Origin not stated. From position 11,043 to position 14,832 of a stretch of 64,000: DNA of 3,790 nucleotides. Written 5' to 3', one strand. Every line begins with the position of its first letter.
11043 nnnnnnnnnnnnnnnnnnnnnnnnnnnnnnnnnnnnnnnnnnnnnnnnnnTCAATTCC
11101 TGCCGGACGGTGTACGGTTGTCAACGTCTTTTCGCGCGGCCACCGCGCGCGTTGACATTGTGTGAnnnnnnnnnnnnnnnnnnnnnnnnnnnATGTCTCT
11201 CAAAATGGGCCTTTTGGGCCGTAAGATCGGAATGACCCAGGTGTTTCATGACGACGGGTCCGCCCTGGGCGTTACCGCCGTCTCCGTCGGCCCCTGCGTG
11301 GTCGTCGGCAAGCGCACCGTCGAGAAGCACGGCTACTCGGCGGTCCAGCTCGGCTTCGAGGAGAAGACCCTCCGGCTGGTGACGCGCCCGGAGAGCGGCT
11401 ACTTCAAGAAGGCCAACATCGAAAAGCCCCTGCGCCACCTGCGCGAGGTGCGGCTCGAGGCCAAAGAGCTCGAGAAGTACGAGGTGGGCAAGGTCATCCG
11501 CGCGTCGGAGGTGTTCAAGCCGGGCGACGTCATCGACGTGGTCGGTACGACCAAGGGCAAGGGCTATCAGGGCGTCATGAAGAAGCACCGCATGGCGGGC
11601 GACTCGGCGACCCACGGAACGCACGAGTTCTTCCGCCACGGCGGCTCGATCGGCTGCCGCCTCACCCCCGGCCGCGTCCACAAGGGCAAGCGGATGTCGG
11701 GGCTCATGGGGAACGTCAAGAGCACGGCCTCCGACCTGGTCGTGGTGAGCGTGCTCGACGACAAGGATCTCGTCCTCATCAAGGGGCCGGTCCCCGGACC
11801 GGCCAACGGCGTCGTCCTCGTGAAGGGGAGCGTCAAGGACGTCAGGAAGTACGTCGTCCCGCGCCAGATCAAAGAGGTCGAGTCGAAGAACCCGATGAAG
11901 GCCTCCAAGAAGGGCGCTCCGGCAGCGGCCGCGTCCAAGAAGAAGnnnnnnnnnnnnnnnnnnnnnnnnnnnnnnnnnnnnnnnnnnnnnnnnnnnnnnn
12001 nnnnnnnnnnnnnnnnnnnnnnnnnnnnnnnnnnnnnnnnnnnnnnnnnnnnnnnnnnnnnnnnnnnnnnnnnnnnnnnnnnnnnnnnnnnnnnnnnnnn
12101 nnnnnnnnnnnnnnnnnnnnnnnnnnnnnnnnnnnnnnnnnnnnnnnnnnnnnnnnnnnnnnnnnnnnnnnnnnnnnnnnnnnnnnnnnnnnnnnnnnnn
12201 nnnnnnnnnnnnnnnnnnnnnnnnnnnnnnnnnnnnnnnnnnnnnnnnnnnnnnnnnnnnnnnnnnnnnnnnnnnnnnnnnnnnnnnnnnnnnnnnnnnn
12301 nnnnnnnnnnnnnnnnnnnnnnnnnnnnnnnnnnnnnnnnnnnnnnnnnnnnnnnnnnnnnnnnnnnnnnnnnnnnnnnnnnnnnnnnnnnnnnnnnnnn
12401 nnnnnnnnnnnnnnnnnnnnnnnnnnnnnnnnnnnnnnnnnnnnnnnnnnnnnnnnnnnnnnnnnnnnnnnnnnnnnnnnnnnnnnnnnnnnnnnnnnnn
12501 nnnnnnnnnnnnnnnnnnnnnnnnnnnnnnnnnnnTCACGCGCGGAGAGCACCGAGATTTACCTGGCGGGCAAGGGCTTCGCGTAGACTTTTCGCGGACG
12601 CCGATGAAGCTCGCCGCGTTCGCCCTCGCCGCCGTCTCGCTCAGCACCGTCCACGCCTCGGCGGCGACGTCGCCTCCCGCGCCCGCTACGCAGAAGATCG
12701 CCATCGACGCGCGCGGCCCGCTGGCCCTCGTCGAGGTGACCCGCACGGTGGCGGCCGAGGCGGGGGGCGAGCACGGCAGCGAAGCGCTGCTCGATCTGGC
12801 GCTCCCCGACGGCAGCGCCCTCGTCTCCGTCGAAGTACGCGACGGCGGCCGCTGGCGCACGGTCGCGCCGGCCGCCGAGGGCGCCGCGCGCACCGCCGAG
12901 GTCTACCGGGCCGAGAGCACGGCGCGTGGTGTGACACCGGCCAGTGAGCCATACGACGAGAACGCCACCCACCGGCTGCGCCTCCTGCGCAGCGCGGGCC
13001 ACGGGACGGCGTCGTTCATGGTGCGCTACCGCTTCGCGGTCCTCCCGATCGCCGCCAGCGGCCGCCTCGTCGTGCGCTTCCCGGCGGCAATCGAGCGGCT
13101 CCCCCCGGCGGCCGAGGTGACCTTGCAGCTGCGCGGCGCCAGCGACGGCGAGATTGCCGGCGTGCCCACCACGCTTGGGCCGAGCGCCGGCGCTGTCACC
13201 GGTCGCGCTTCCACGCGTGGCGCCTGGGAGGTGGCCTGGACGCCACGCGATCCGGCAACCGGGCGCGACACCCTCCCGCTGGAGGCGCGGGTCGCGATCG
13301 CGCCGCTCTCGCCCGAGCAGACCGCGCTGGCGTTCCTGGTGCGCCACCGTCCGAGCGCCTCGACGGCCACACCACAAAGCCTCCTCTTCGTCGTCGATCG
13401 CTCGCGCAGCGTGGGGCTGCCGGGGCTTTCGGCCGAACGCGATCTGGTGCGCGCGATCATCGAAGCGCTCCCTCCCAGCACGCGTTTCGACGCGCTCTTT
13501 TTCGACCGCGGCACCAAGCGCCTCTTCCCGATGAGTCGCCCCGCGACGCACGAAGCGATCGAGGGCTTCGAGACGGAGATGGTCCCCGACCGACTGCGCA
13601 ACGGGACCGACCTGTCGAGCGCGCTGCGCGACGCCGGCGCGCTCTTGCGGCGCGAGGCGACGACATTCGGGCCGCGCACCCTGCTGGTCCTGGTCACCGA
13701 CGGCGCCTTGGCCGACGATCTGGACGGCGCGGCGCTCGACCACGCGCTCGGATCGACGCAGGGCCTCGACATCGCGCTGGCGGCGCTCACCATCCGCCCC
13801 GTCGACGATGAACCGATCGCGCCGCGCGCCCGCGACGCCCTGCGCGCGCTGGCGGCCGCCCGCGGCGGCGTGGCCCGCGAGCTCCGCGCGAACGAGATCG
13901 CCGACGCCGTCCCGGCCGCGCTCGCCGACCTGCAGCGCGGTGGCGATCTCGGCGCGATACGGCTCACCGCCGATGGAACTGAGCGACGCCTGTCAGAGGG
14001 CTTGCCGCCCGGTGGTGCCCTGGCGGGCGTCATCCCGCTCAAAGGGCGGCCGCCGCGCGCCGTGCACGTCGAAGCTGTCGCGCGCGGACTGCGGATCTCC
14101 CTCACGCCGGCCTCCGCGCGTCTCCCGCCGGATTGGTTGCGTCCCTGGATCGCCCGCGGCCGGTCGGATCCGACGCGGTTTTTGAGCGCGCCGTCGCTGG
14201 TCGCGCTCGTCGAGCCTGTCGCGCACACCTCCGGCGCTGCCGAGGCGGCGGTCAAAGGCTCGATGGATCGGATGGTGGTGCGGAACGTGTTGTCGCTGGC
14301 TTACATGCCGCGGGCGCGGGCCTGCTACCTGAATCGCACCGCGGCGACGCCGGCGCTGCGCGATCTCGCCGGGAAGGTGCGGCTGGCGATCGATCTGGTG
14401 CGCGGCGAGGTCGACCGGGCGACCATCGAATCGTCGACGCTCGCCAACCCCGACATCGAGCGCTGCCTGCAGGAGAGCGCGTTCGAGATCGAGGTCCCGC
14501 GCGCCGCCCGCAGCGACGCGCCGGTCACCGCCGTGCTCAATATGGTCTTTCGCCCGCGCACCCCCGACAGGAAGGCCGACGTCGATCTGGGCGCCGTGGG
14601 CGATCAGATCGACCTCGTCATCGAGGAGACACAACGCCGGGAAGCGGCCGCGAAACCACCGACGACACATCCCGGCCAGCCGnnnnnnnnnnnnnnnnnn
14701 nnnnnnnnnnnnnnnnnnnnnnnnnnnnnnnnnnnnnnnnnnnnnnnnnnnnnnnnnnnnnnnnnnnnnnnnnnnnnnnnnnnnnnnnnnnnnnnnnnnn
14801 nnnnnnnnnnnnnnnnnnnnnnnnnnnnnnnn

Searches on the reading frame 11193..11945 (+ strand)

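Call 26: search_protein_families(library=pfam, proteins=[window:11193-11945:+], max_evalue=0.001)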
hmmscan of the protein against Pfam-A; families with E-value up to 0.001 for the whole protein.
window:11193-11945:+ (251 aa): 1 family
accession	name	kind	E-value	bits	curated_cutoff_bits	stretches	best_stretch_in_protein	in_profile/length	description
PF00297.29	Ribosomal_L3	-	2.2e-14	53.7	22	1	97-187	201-288/369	Ribosomal protein L3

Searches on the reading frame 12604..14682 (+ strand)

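Call 26: search_protein_families(library=pfam, proteins=[window:12604-14682:+], max_evalue=0.001)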
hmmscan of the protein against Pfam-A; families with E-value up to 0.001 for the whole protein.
window:12604-14682:+ (693 aa): 3 families
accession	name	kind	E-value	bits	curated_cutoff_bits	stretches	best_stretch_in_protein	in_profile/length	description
PF13519.12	VWA_2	-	1.3e-08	35.9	27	1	260-367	1-106/107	von Willebrand factor type A domain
PF00092.34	VWA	-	2.6e-06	28.2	23.8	1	260-377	2-124/174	von Willebrand factor type A domain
PF13768.12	VWA_3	-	0.0005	20.6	27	0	259-369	2-108/155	von Willebrand factor type A domain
